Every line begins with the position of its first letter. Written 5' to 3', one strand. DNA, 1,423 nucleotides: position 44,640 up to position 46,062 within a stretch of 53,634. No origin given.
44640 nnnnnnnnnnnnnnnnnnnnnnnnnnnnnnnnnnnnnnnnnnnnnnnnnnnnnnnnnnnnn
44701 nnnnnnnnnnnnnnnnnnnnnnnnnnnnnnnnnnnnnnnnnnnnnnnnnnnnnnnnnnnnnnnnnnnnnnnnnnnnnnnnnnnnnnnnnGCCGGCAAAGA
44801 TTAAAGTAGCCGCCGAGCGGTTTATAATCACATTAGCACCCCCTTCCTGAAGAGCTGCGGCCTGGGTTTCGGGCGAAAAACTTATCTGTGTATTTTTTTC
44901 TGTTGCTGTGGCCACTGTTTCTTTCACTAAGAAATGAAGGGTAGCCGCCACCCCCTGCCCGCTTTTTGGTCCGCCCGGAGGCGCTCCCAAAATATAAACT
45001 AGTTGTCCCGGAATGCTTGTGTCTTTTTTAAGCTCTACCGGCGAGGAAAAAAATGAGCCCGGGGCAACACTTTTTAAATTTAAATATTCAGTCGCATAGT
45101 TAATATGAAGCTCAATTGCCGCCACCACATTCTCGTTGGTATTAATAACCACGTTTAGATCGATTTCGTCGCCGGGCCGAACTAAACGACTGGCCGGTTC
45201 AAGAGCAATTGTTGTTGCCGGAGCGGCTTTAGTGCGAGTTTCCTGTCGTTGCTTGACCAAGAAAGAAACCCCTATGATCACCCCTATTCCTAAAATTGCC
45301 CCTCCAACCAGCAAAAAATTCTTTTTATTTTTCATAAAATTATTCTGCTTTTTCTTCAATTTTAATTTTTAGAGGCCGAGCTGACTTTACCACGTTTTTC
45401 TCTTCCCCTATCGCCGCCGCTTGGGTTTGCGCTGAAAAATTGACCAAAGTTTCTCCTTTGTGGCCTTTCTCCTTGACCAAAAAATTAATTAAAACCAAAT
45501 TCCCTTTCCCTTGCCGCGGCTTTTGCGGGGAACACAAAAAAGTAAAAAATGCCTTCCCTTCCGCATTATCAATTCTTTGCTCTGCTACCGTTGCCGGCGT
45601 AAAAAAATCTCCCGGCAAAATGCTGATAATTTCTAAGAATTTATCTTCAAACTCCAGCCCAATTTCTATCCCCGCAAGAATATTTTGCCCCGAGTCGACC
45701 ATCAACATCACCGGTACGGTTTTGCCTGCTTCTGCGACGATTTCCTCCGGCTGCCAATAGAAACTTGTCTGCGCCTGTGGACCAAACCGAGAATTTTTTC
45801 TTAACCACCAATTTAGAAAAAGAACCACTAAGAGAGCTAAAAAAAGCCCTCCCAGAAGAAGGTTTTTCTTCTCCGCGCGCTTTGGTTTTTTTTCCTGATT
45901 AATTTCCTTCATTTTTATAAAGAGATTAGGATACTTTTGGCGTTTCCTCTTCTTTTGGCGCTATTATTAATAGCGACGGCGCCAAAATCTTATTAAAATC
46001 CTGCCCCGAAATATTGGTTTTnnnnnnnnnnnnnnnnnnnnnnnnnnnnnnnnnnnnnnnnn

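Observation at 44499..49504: Three-gene surface module: S8 protease-dockerin-LRR giant protein next to two anchored cohesin-like proteins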

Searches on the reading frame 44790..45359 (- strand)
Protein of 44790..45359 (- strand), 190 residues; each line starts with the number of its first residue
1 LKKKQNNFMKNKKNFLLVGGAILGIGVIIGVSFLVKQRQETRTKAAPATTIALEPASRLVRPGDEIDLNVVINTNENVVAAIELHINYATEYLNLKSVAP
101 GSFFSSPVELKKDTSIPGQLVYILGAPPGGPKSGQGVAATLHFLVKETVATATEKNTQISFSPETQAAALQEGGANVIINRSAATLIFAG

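Call 24: find_homologous_proteins(query=A2, max_evalue=0.001)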
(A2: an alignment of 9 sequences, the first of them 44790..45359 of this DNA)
Query A2 (9 sequences) (190 aa, profile of the alignment): 5 proteins with E <= 0.001 among 8000 candidates.
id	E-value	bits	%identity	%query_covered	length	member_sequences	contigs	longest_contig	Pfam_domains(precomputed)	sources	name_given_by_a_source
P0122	1.5e-59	219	46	95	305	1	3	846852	PF00963.25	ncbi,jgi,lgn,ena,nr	ncbi:MAG TPA: cohesin domain-containing protein [Candidatus Bathyarchaeia archaeon]|nr:cohesin domai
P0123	6.3e-59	217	100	96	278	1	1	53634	PF00963.25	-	-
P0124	2.0e-54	202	24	73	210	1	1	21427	PF00963.25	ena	-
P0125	1.4e-53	199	26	65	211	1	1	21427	PF00963.25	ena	-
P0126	3.8e-21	94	33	92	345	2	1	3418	PF00963.25,PF19077.7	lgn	-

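Call 25: find_encoding_contigs(protein=P0122, flank=10000, max_places=4)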
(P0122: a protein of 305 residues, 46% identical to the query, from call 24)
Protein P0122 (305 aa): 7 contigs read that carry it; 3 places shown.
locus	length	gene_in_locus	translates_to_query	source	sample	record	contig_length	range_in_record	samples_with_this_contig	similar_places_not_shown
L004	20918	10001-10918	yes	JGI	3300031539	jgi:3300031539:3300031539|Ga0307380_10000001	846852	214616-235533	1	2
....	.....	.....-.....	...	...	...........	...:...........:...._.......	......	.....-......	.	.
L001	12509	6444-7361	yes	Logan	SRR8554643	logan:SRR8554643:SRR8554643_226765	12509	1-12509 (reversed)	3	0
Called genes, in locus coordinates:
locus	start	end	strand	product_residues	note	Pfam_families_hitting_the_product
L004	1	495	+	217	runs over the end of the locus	-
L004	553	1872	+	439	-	PF13231:PMT_2 (weak)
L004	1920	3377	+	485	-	-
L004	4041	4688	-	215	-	PF02163:Peptidase_M50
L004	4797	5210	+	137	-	PF00830:Ribosomal_L28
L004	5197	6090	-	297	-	PF00551:Formyl_trans_N, PF02911:Formyl_trans_C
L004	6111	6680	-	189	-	PF01327:Pep_deformylase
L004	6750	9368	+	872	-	PF00082:Peptidase_S8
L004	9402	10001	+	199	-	PF00963:Cohesin (weak)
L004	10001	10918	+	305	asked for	PF00963:Cohesin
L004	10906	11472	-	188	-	PF01871:AMMECR1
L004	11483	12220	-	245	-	PF02900:LigB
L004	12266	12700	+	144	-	-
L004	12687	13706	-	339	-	PF04055:Radical_SAM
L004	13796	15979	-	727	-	PF04932:Wzy_C, PF07719:TPR_2 (faint), PF13431:TPR_17 (faint), PF13371:TPR_9 (faint), PF13414:TPR_11 (faint)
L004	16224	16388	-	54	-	-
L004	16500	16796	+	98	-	-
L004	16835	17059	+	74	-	-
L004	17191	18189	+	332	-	PF06723:MreB_Mbl, PF00022:Actin (weak), PF00012:HSP70, PF06277:EutA (faint), PF14450:FtsA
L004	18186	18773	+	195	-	-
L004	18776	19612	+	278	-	PF04085:MreC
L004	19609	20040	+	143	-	PF04093:MreD (weak)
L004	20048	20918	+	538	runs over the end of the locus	PF03717:PBP_dimer, PF00905:Transpeptidase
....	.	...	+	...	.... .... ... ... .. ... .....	-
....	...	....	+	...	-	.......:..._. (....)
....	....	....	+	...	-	-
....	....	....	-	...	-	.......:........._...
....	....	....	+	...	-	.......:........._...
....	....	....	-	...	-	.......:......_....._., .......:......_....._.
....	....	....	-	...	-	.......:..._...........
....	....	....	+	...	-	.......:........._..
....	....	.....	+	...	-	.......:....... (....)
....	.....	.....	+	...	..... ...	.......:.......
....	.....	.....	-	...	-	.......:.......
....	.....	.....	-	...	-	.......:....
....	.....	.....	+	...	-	-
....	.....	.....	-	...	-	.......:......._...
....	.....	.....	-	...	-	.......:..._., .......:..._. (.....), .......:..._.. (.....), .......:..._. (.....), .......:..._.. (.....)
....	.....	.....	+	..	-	-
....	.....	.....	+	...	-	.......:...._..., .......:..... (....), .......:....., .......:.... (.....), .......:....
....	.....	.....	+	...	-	-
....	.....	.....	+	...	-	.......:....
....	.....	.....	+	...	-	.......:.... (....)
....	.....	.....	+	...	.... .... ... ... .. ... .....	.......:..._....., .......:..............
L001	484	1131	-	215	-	PF02163:Peptidase_M50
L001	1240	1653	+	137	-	PF00830:Ribosomal_L28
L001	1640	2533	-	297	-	PF00551:Formyl_trans_N, PF02911:Formyl_trans_C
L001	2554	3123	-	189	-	PF01327:Pep_deformylase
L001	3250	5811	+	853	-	PF00082:Peptidase_S8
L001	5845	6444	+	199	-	PF00963:Cohesin (weak)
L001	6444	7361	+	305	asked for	PF00963:Cohesin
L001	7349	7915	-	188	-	PF01871:AMMECR1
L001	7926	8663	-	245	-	PF02900:LigB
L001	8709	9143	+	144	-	-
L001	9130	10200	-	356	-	PF04055:Radical_SAM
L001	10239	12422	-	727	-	PF04932:Wzy_C, PF07719:TPR_2 (faint), PF13431:TPR_17 (faint), PF13371:TPR_9 (faint), PF13414:TPR_11 (faint)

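Call 26: find_encoding_contigs(protein=P0126, flank=5000, max_places=3)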
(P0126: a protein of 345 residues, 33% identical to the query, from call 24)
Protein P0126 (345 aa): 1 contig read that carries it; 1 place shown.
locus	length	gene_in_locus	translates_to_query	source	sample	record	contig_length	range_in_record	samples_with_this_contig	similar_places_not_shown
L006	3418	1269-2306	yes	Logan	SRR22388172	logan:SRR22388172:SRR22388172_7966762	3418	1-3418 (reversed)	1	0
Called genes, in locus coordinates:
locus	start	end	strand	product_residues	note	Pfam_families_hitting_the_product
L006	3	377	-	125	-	?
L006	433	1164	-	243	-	PF01628:HrcA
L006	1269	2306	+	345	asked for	PF00963:Cohesin, PF19077:Big_13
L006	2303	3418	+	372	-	?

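Call 30: find_related_loci(query=A3, collection=genome_contigs, flank=8000)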
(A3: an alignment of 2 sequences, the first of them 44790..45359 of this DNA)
Query A3 (190 aa) in genome_contigs; peptide patterns used: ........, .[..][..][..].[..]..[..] (x = any residue, [..] = any of these).
465 stretches matched a pattern; 1 encode a relative of the query (tblastn E <= 1e-3); 1 distinct loci.
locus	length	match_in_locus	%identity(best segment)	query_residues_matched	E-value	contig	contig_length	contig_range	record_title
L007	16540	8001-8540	46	8-189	1e-45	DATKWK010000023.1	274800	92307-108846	MAG TPA_asm: Candidatus Bathyarchaeia archaeon isolate SMAG_U14161 k141_2492541, whole genome shotgun sequence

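Call 78: find_encoding_contigs(protein=P0123, flank=3000, max_places=4)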
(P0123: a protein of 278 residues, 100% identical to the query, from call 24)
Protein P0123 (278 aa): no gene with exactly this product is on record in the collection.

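Call 94: search_solved_structures(query=A2, max_evalue=1, show_alignments=1)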
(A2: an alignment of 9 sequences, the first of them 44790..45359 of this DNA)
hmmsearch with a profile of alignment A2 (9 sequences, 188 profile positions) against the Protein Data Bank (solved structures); distinct sequences matched with E-value up to 1: 31.
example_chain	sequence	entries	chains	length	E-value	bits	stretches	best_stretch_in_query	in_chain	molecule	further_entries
6kg8_A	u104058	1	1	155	1.1e-05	28.5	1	51-185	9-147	Probably cellulosomal scaffolding protein, secreted cellulose-binding and cohesin domain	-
6kgc_A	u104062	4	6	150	1.1e-05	28.5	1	51-185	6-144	Probably cellulosomal scaffolding protein, secreted cellulose-binding and cohesin domain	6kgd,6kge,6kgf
4ums_A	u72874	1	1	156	3.2e-05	27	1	61-153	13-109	CELLULOSOMAL ANCHORING SCAFFOLDIN B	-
2xdh_A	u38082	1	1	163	4e-05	26.6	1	59-151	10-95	COHESIN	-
4dh2_A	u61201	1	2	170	5.3e-05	26.3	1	48-162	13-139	Cellulosome anchoring protein cohesin region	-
5aoz_A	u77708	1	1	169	8.3e-05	25.6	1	42-171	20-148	PUTATIVE CELLULOSOMAL SCAFFOLDIN PROTEIN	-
1aoh_A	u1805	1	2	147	9.7e-05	25.4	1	55-161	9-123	Cellulosomal-scaffolding protein A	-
5lxv_A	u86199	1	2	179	0.0001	25.3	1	53-152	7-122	Scaffoldin C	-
3kcp_A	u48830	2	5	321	0.00028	23.9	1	52-157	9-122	Cellulosomal-scaffolding protein A | Cellulosome anchoring protein cohesin region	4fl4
5m2o_A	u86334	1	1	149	0.00034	23.6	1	48-171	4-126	Putative cellulosomal scaffoldin protein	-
1g1k_A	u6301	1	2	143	0.00036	23.5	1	51-161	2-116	SCAFFOLDING PROTEIN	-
2vn5_A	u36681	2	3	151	0.00038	23.5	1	51-161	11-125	SCAFFOLDING PROTEIN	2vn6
5nrk_A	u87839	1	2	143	0.00051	23.1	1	50-161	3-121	Endoglucanase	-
4uyp_A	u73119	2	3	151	0.00052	23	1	64-158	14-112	Cellulosomal scaffoldin anchoring protein C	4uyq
2o4e_A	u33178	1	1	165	0.00093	22.2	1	37-158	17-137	O-GlcNAcase nagJ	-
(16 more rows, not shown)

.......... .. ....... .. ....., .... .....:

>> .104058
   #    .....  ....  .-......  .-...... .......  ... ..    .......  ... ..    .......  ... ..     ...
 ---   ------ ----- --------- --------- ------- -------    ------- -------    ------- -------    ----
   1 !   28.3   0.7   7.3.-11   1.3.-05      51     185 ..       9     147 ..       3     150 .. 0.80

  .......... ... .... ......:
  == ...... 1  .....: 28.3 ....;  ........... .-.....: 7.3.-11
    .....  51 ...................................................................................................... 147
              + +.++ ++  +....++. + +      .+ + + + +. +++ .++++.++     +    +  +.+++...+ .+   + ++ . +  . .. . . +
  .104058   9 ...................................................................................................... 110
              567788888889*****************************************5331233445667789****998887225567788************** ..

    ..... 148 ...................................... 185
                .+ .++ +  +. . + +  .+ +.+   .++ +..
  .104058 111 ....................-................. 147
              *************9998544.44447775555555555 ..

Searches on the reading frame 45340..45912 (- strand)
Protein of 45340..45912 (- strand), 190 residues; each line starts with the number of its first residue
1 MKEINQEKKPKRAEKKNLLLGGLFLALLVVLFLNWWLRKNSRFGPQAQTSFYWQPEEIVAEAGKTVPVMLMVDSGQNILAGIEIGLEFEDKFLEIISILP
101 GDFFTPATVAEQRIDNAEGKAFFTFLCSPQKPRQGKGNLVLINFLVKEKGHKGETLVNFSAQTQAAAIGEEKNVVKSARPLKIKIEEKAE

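Call 3: search_protein_families(library=pfam, proteins=[window:45340-45912:-], max_evalue=1)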
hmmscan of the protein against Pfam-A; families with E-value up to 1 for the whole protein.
window:45340-45912:- (190 aa): 1 family
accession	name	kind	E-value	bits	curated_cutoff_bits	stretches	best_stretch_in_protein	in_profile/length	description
PF00963.24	Cohesin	-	8.1e-10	39.5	24.1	1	60-165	10-120/139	Cohesin domain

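Call 4: search_protein_families(library=ncbifam, proteins=[window:45340-45912:-], max_evalue=1)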
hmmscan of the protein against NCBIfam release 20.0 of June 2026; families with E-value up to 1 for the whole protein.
window:45340-45912:- (190 aa): 0 families

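Call 10: search_solved_structures(query=window:45340-45912:-, max_evalue=10, show_alignments=2)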
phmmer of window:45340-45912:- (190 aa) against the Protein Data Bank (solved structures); distinct sequences matched with E-value up to 10: 4.
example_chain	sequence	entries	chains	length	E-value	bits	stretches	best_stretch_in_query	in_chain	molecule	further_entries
1kdi_A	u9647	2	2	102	0.035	16.8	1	50-140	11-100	PLASTOCYANIN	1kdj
2bz7_A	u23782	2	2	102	0.46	13.1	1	50-140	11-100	PLASTOCYANIN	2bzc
4dh2_A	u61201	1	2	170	0.49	13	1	56-131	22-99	Cellulosome anchoring protein cohesin region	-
4yxf_A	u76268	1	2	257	0.59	12.8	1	116-185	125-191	MupS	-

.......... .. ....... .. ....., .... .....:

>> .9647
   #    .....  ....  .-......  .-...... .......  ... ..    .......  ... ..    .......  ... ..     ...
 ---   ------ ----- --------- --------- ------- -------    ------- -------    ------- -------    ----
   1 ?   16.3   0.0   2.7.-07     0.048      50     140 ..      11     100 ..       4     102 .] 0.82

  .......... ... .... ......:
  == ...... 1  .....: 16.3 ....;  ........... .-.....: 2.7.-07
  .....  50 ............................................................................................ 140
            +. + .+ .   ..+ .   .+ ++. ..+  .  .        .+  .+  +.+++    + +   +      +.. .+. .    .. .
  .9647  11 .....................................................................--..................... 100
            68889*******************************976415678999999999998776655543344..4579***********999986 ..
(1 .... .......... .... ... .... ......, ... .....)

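Call 12: find_encoding_contigs(protein=window:45340-45912:-, flank=10000, max_places=6)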
Protein window:45340-45912:- (190 aa): no gene with exactly this product is on record in the collection.

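Call 13: find_homologous_proteins(query=window:45340-45912:-, max_evalue=0.001)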
Query window:45340-45912:- (190 aa): 1 proteins with E <= 0.001 among 258 candidates.
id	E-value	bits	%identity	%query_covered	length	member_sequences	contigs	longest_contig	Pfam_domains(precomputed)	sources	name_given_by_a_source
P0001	4.5e-119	412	100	100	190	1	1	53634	PF00963.25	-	-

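Call 49: predict_structure(protein=window:45340-45912:-)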
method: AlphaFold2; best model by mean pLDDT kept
length: 190 residues; sequences in the alignment: 1
mean_pLDDT: 71.4   pTM: 0.57
mean pLDDT of the five models: 71.4, 71.2, 66.9, 49.6, 42.5
residues with pLDDT >= 90: 15; 70-90: 82; 50-70: 87; < 50: 6
segments of 3 or more residues with pLDDT < 50: none
pLDDT, mean of each block of 10 residues (from residue 1): 54 60 91 87 60 88 86 66 73 76 55 58 66 62 75 81 64 79 77
secondary structure, 60 per line:
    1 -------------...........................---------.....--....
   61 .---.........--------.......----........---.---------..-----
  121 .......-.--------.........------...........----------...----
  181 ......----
elements in order: H14-40 E50-54 E57-61 E65-73 E82-88 E93-100 E121-127 E138-146 E153-163 E174-176 E181-186

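Call 52: fold_search(model_id=the predicted structure, library=pdb)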
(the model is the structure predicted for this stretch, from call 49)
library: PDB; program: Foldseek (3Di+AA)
matches with E <= 10: 1998; with E <= 0.001: 104
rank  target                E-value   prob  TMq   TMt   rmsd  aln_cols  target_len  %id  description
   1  6kgf_A                2.9e-06  1.00  0.45  0.57   5.4       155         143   15  Crystal structure of CaDoc0917(R16D)-CaCohA2 complex at pH 8.2 (released 2020-07-08)
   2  4dh2_C                3.8e-06  1.00  0.43  0.50   7.1       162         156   18  Crystal structure of Coh-OlpC(Cthe_0452)-Doc435(Cthe_0435) complex: A novel type I Cohesin-Dockerin complex from Clost (released 2012-11-28)
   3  2vn5_C                4.7e-06  1.00  0.44  0.53   5.5       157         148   15  The Clostridium cellulolyticum dockerin displays a dual binding mode for its cohesin partner (released 2008-05-20)
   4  6kgf_C                6.2e-06  1.00  0.46  0.56   5.2       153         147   14  Crystal structure of CaDoc0917(R16D)-CaCohA2 complex at pH 8.2 (released 2020-07-08)
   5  6kg8_MODEL_1_A        6.9e-06  1.00  0.46  0.54   5.6       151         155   16  Solution structure of CaCohA2 from Clostridium acetobutylicum (released 2020-07-08)
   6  2vn6_A                7.7e-06  1.00  0.37  0.44   7.3       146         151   17  The Clostridium cellulolyticum dockerin displays a dual binding mode for its cohesin partner (released 2008-05-13)
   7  6kge_A                8.6e-06  1.00  0.46  0.58   5.5       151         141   16  Crystal structure of CaDoc0917(R16D)-CaCohA2 complex at pH 5.5 (released 2020-07-08)
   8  4dh2_A                1.7e-05  1.00  0.42  0.49   7.2       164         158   18  Crystal structure of Coh-OlpC(Cthe_0452)-Doc435(Cthe_0435) complex: A novel type I Cohesin-Dockerin complex from Clost (released 2012-11-28)
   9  5l7r_A                1.9e-05  1.00  0.36  0.15  14.2       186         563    8  Crystal structure of BvGH123 (released 2017-03-22)
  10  6kgd_A                2.1e-05  1.00  0.47  0.58   6.7       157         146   14  Crystal structure of CaDoc0917(R49D)-CaCohA2 complex at pH 8.0 (released 2020-07-08)
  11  1g1k_A                2.1e-05  1.00  0.39  0.49   7.6       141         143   17  COHESIN MODULE FROM THE CELLULOSOME OF CLOSTRIDIUM CELLULOLYTICUM (released 2000-11-22)
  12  5l7u_B                2.1e-05  1.00  0.38  0.15  14.3       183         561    8  Crystal structure of BvGH123 with bound GalNAc (released 2017-03-22)
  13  2vn5_A                2.2e-05  1.00  0.38  0.48   7.5       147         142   16  The Clostridium cellulolyticum dockerin displays a dual binding mode for its cohesin partner (released 2008-05-20)
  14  3ul4_A                2.9e-05  1.00  0.48  0.61   4.9       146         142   12  Crystal structure of Coh-OlpA(Cthe_3080)-Doc918(Cthe_0918) complex: A novel type I Cohesin-Dockerin complex from Clost (released 2012-11-28)
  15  6kgc_A                3.1e-05  1.00  0.42  0.52   6.9       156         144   13  Crystal structure of CaDoc0917(R49D)-CaCohA2 complex at pH 5.4 (released 2020-07-08)
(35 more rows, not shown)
